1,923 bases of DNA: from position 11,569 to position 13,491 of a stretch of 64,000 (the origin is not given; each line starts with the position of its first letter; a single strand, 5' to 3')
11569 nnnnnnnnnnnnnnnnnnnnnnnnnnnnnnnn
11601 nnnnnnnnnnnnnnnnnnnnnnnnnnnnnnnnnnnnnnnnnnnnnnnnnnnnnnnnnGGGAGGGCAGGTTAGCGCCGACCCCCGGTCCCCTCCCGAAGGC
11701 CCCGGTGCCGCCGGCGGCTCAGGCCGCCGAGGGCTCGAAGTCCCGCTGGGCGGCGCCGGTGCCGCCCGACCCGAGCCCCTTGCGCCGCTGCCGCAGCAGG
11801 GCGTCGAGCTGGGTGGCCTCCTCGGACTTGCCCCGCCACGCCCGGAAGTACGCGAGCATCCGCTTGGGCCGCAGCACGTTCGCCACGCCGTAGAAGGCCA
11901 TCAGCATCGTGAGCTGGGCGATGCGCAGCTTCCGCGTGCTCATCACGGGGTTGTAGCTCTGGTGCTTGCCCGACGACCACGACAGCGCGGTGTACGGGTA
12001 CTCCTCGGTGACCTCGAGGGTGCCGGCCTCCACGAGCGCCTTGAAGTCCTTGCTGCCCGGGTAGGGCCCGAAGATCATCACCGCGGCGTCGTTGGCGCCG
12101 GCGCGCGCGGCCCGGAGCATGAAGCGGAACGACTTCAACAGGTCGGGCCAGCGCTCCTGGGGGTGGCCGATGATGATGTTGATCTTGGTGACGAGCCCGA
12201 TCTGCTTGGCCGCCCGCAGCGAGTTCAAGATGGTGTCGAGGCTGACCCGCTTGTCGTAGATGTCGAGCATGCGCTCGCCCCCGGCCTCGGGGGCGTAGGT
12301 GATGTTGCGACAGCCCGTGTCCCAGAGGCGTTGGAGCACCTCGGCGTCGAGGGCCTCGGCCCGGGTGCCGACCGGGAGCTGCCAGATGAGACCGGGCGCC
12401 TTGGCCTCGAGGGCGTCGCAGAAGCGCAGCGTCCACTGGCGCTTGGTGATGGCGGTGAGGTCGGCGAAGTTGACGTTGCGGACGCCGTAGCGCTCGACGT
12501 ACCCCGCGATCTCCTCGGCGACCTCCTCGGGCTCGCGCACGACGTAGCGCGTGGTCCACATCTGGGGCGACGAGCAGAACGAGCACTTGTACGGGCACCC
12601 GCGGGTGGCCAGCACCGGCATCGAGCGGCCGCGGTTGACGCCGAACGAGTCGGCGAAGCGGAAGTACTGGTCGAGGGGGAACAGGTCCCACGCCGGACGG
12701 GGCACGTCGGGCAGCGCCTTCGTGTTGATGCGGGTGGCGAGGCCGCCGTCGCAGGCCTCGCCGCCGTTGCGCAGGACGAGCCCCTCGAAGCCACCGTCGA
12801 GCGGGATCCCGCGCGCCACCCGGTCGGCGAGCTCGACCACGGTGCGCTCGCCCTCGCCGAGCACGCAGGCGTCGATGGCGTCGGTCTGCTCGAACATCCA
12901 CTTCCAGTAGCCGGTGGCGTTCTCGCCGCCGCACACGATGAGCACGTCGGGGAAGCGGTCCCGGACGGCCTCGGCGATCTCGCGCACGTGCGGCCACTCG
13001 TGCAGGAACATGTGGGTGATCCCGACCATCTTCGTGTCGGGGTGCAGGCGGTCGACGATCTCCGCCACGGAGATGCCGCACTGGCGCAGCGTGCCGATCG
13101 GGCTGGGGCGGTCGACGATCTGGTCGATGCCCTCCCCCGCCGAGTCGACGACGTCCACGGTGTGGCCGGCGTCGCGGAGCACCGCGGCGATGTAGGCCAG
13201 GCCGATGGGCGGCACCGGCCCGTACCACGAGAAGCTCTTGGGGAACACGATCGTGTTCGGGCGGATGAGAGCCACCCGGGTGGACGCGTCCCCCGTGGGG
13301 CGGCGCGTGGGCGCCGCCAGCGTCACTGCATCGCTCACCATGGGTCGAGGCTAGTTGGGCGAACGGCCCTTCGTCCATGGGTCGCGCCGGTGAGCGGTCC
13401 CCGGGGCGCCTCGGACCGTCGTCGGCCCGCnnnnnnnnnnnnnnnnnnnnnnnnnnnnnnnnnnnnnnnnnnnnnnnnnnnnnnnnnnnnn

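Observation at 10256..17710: Six-gene Fe-S / radical / glycan-tailoring cassette wedged between sufD and sufB: candidate undescribed envelope-modification system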

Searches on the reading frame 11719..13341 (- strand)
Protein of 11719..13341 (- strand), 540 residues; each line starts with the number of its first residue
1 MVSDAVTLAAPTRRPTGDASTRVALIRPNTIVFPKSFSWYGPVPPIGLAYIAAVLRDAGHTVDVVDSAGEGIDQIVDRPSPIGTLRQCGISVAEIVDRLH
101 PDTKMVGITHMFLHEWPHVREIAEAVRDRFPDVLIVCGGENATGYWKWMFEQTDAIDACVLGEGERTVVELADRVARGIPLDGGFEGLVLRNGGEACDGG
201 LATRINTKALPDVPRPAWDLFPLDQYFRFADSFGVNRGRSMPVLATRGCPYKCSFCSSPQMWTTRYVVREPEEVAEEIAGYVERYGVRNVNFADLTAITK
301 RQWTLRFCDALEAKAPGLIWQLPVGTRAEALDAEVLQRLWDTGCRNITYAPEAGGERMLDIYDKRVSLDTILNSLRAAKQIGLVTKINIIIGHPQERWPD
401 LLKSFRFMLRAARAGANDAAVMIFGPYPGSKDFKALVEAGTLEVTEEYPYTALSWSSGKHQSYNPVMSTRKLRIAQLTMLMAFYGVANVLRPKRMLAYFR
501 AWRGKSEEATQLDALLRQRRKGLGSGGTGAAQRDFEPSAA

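Call 3: search_protein_families(library=pfam, proteins=[window:11719-13341:-], max_evalue=0.01)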
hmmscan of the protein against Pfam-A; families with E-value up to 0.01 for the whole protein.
window:11719-13341:- (540 aa): 3 families
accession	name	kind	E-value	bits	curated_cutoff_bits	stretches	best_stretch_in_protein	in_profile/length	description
PF04055.27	Radical_SAM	-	1.1e-17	65.1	29.5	1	245-407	3-165/166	Radical SAM superfamily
PF02310.24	B12-binding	-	2.5e-17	63.3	32.1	1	40-171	9-120/121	B12 binding domain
PF13353.11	Fer4_12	-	0.0036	18.1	22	0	244-322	10-89/137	4Fe-4S single cluster domain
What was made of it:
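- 11719..13341 (-): B12-binding-domain radical SAM enzyme (540 aa, CX3CX2C = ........). Pfam B12-binding plus Radical_SAM (call 3).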

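Call 4: search_protein_families(library=ncbifam, proteins=[window:11719-13341:-], max_evalue=0.01)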
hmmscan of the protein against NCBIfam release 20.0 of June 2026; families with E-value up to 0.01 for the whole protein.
window:11719-13341:- (540 aa): 23 families
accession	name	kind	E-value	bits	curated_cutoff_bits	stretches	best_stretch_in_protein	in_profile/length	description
NF038361.1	rSAM_Sden_1168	equivalog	1.2e-40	139.6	575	1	42-443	82-480/560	Sden_1168 family B12-binding radical SAM P-methyltransferase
TIGR02026.1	BchE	equivalog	2.4e-35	122.3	481.35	1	41-445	18-396/497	magnesium-protoporphyrin IX monomethyl ester anaerobic oxidative cyclase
NF050148.1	rSAM_ApyD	equivalog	4.4e-34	117.9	750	1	43-435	23-392/645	RiPP biosynthesis radical SAM protein ApyD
TIGR04367.1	HpnR_B12_rSAM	equivalog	1.3e-28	99.8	650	1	22-434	2-371/490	hopanoid C-3 methylase HpnR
NF033070.1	rSAM_AprD4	equivalog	8.4e-24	84.3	500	1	210-483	170-426/456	AprD4 family radical SAM diol-dehydratase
TIGR04072.2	rSAM_ladder_B12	equivalog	4e-22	78.5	360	2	235-397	175-335/443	lipid biosynthesis B12-binding/radical SAM protein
TIGR04385.1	B12_rSAM_cofa1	equivalog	4.2e-22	79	450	1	124-407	91-360/438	B12 lower ligand biosynthesis radical SAM protein BzaD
TIGR03471.1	HpnJ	equivalog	6.7e-21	74.7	577.6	1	114-447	79-398/472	hopanoid biosynthesis associated radical SAM protein HpnJ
TIGR04013.1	B12_SAM_MJ_1487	hypoth_equivalog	6.4e-20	71.3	251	1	118-431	58-352/382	TIGR04013 family B12-binding domain/radical SAM domain-containing protein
TIGR04295.1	B12_rSAM_oligo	hypoth_equivalog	3.4e-19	68.9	400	1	23-436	2-384/422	TIGR04295 family B12-binding domain-containing radical SAM protein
TIGR03975.1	rSAM_ocin_1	subfamily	1.3e-18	66.8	281.85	1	101-397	127-416/606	RiPP maturation radical SAM C-methyltransferase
TIGR04479.1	bcpD_PhpK_rSAM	subfamily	3.3e-17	62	600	1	238-399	239-397/504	PhpK family radical SAM P-methyltransferase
NF040542.1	rSAM_RCCLKC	equivalog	2.6e-15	56.5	450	1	121-408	67-347/423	arsinothricin biosynthesis radical SAM protein ArsL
NF040546.1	rSAM_CUAEP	equivalog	3.8e-15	55.6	500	1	45-391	13-321/468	CUAEP/CCAEP-tail radical SAM (seleno)protein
TIGR04014.1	B12_SAM_MJ_0865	equivalog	1.4e-14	53.7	360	1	117-438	55-360/434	methyl-coenzyme M reductase glutamine C-methyltransferase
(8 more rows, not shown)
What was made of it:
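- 11719..13341 (-): All NCBIfam equivalogs are far below cut-off; the best are Sden_1168-type 140 bits, BchE 122, ApyD 118 and HpnR 100 (call 4).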

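Call 17: find_homologous_proteins(query=window:11719-13341:-, max_evalue=1e-20)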
Query window:11719-13341:- (540 aa): 3857 proteins with E <= 1e-20 among 8000 candidates; the best 120 are listed.
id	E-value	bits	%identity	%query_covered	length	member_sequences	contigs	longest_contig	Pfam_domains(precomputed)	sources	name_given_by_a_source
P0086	0.0e+0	1250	100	100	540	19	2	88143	PF04055.28,PF02310.25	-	-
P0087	0.0e+0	1063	86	100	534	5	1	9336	PF04055.28,PF02310.25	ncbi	-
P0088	8.9e-298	1007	81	100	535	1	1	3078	PF04055.28,PF02310.25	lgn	-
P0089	1.8e-292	989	80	100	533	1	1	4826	PF04055.28,PF02310.25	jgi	jgi:radical SAM superfamily enzyme YgiQ (UPF0313 family)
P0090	2.1e-259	880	72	96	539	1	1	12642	PF04055.28,PF02310.25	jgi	jgi:radical SAM superfamily enzyme YgiQ (UPF0313 family)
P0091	5.9e-259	878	73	96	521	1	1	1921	PF04055.28,PF02310.25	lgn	-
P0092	2.4e-257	873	72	96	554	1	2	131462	PF04055.28,PF02310.25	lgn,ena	-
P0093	1.0e-254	864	72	95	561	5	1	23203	PF04055.28,PF02310.25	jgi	jgi:radical SAM superfamily enzyme YgiQ (UPF0313 family)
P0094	9.5e-244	828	68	95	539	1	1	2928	PF04055.28,PF02310.25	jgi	jgi:anaerobic magnesium-protoporphyrin IX monomethyl ester cyclase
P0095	1.6e-241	821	70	93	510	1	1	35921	PF04055.28,PF02310.25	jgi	jgi:radical SAM superfamily enzyme YgiQ (UPF0313 family)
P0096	6.1e-235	799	66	94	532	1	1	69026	PF04055.28,PF02310.25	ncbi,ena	-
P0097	7.4e-235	799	72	87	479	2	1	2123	PF04055.28,PF02310.25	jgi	jgi:radical SAM superfamily enzyme YgiQ (UPF0313 family)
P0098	1.2e-232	792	65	96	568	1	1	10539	PF04055.28,PF02310.25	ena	-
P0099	6.0e-230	783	65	97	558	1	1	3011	PF04055.28,PF02310.25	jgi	jgi:radical SAM superfamily enzyme YgiQ (UPF0313 family)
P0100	8.9e-228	775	66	96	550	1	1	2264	PF04055.28,PF02310.25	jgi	-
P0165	1.1e-187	643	56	97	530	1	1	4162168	PF04055.28,PF02310.25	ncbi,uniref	ncbi:B12-binding domain-containing radical SAM protein [Aquihabitans daechungensis]|uniref:B12-bindi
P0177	8.7e-186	637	57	93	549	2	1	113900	PF04055.28,PF02310.25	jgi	-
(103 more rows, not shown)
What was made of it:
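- Closest known: Class B. Different: It forms its own large Acidimicrobiales-rich family, with at least 3857 clusters at E<1e-20 (call 17).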

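Call 20: find_encoding_contigs(protein=P0165, flank=10000, max_places=2)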
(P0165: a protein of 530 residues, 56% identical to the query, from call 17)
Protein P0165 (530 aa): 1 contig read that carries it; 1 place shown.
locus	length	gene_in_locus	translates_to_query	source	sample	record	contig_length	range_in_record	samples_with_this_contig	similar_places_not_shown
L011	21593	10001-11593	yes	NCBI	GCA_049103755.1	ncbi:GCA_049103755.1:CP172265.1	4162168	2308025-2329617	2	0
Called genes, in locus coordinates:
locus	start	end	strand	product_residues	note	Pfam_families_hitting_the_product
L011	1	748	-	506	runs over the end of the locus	PF00561:Abhydrolase_1, PF08386:Abhydrolase_4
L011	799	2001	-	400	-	PF03448:MgtE_N, PF00571:CBS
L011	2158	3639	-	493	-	PF00990:GGDEF, PF00563:EAL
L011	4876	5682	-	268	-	-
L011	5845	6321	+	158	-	-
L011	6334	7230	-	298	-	PF21926:FeeM (weak)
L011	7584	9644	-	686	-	PF00070:Pyr_redox (faint), PF01266:DAO, PF13450:NAD_binding_8 (weak), PF01408:GFO_IDH_MocA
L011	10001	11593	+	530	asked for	PF02310:B12-binding, PF04055:Radical_SAM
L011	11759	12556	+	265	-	PF00535:Glycos_transf_2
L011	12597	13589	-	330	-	-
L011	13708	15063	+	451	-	PF00282:Pyridoxal_deC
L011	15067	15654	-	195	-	PF00440:TetR_N, PF16859:TetR_C_11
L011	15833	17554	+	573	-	PF07690:MFS_1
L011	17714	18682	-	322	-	PF02678:Pirin, PF05726:Pirin_C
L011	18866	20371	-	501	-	PF01555:N6_N4_Mtase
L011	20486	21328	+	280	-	PF06724:DUF1206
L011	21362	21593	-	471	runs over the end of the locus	PF00128:Alpha-amylase, PF02806:Alpha-amylase_C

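Call 25: find_encoding_contigs(protein=P0096, flank=10000, max_places=2)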
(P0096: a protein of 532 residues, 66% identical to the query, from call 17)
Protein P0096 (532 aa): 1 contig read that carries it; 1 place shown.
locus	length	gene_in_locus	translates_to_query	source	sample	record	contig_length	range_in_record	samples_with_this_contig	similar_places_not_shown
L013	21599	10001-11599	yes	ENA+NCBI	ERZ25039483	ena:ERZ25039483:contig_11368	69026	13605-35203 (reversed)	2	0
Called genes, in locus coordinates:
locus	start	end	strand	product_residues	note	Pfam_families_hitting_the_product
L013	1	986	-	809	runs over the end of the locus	PF00005:ABC_tran, PF13476:AAA_23 (faint), PF13555:AAA_29 (faint), PF13304:AAA_21 (faint), PF00005:ABC_tran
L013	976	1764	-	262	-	PF01061:ABC2_membrane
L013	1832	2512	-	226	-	PF05118:Asp_Arg_Hydrox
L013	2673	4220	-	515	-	PF05721:PhyH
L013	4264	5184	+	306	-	PF05118:Asp_Arg_Hydrox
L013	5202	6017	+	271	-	PF05721:PhyH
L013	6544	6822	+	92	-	PF02543:Carbam_trans_N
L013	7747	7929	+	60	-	PF16861:Carbam_trans_C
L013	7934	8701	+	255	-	PF13641:Glyco_tranf_2_3, PF00535:Glycos_transf_2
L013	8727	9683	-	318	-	PF08100:Dimerisation, PF00891:Methyltransf_2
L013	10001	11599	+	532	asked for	PF02310:B12-binding, PF04055:Radical_SAM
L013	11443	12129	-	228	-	-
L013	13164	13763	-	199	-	PF04116:FA_hydroxylase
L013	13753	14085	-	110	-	-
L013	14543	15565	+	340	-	-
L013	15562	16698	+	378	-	PF13439:Glyco_transf_4, PF20706:GT4-conflict, PF00534:Glycos_transf_1, PF13692:Glyco_trans_1_4, PF13524:Glyco_trans_1_2 (weak)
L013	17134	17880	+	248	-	-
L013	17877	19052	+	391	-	PF20706:GT4-conflict (weak), PF00534:Glycos_transf_1, PF13692:Glyco_trans_1_4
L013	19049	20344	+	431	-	-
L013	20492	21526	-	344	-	PF00535:Glycos_transf_2, PF13641:Glyco_tranf_2_3 (weak)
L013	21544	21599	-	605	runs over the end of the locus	PF08439:Peptidase_M3_N, PF01432:Peptidase_M3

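Call 27: search_solved_structures(query=window:11719-13341:-, max_evalue=0.001)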
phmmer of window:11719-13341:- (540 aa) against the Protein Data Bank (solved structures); distinct sequences matched with E-value up to 0.001: 6.
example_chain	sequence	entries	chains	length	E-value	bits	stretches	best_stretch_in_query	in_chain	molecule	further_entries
6fd2_B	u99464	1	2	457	1.5e-17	66.6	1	242-446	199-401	Putative apramycin biosynthetic oxidoreductase 4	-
7kdx_A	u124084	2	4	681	2.1e-10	43.1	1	115-296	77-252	Methyltransferase TokK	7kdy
6wte_A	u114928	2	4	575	3.2e-05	26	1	120-282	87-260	B12-binding domain-containing protein | Tryptophan-C2-methyltransferase containing B12-binding domain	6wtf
9ccb_A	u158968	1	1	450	0.00037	22.5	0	237-430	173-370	Radical SAM core domain-containing protein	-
2fb2_A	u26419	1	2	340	0.00064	21.7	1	239-392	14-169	Molybdenum cofactor biosynthesis protein A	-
1tv7_A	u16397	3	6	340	0.00084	21.3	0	239-392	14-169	Molybdenum cofactor biosynthesis protein A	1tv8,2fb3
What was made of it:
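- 11719..13341 (-): Best solved relatives are AprD4 (1.5e-17) and TokK (2e-10) (call 27).
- On Class B (B12-dependent) radical SAM enzyme: AprD4, the nearest solved relative (call 27), has a B12-like domain.
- Closest known: Class B. Same: AprD4 and TokK are the nearest solved structures (call 27).
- It could be a methylase, a dehydratase (AprD4 is its best solved relative, call 27) or something else.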

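Call 66: search_protein_families(library=ncbifam, proteins=[L011:11759-12556:+, L013:7934-8701:+, L011:7584-9644:-, L011:12597-13589:-], max_evalue=0.00001)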
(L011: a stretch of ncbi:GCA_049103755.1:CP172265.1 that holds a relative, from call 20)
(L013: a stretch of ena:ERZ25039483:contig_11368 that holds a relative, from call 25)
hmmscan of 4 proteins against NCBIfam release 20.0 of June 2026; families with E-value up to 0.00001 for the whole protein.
L011:11759-12556:+ (265 aa): 2 families
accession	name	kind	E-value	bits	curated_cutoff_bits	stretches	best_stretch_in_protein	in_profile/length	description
NF007986.1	PRK10714.1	equivalog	2.2e-15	56.5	529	1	14-161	67-217/316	undecaprenyl-phosphate 4-deoxy-4-formamido-L-arabinose transferase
NF047588.1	GlcsyltransPgfSStrep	equivalog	1.5e-08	34.2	500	1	17-161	65-212/308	glycosyltransferase PgfS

L013:7934-8701:+ (255 aa): 5 families
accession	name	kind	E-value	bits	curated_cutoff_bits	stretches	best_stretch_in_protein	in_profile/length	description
TIGR04182.1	glyco_TIGR04182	equivalog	7.4e-17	61.7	325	1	20-246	5-207/293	S-layer glycoprotein N-glycosyltransferase AglJ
NF041391.1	DPhHxTase_Halo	equivalog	3.4e-13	49.1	375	1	23-193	3-155/213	dolichyl-phosphate hexose transferase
NF058614.1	PPMAGASynPpgS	equivalog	1.9e-11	43.8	370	1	20-190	5-164/226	polyprenyl-phospho-N-acetylgalactosaminyl synthase PpgS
NF047588.1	GlcsyltransPgfSStrep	equivalog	3.4e-07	29.8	500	1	19-183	5-159/308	glycosyltransferase PgfS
NF007986.1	PRK10714.1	equivalog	1.4e-06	27.5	529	1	19-138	10-125/316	undecaprenyl-phosphate 4-deoxy-4-formamido-L-arabinose transferase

L011:7584-9644:- (686 aa): 8 families
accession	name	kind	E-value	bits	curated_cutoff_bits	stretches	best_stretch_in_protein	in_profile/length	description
TIGR04380.1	myo_inos_iolG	equivalog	6.5e-15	54.8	355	1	379-524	2-149/330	inositol 2-dehydrogenase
NF008607.0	PRK11579.1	subfamily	2.4e-11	43.2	330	1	379-526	5-163/346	oxidoreductase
NF040723.1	UDP-GlcNAcDh_Arch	equivalog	4e-10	39.7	450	1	424-509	46-131/302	UDP-N-acetylglucosamine 3-dehydrogenase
NF041392.1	XylDh_Gfo6_Halo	equivalog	9e-10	37.9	350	1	378-503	16-147/350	D-xylose 1-dehydrogenase Gfo6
NF007574.0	PRK10206.1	equivalog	2.4e-07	30.1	352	1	431-534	57-163/345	oxidoreductase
NF052679.1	InsChiInosDhIolG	equivalog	4.7e-07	29.1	540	1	438-509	66-138/343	bifunctional inositol 2-dehydrogenase/D-chiro-inositol 1-dehydrogenase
NF009825.0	PRK13302.1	equivalog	1.6e-06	27.8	253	1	378-469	6-98/271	aspartate dehydrogenase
NF050086.1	pipecolate_AmaA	exception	8.7e-06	24.6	600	0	5-63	23-80/425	L-pipecolate oxidase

L011:12597-13589:- (330 aa): 0 families
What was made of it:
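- The best family matches for these GT2s are polyprenyl-phosphate sugar synthases (ArnC, AglJ, PpgS), though below threshold (calls 20, 25, 66).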

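Call 79: find_encoding_contigs(protein=P0177, flank=8000, max_places=1)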
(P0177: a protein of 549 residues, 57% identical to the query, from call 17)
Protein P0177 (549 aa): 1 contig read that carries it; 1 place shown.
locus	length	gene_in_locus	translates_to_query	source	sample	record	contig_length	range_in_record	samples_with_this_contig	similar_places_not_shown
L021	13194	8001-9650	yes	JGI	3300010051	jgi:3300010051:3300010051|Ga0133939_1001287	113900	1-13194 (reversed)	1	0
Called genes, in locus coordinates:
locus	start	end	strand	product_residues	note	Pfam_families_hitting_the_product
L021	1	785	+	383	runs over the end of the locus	PF13439:Glyco_transf_4, PF20706:GT4-conflict, PF00534:Glycos_transf_1, PF13692:Glyco_trans_1_4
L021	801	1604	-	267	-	PF05721:PhyH, PF13759:2OG-FeII_Oxy_5 (weak)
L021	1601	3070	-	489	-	PF13186:SPASM (weak), PF04055:Radical_SAM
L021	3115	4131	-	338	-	PF05721:PhyH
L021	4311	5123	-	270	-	PF05721:PhyH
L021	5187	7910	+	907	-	PF00501:AMP-binding, PF13193:AMP-binding_C, PF00550:PP-binding, PF00975:Thioesterase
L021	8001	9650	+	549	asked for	PF02310:B12-binding, PF04055:Radical_SAM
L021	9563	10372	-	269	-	PF05721:PhyH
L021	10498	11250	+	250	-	PF01061:ABC2_membrane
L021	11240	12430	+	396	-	PF00067:p450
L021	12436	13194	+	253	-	?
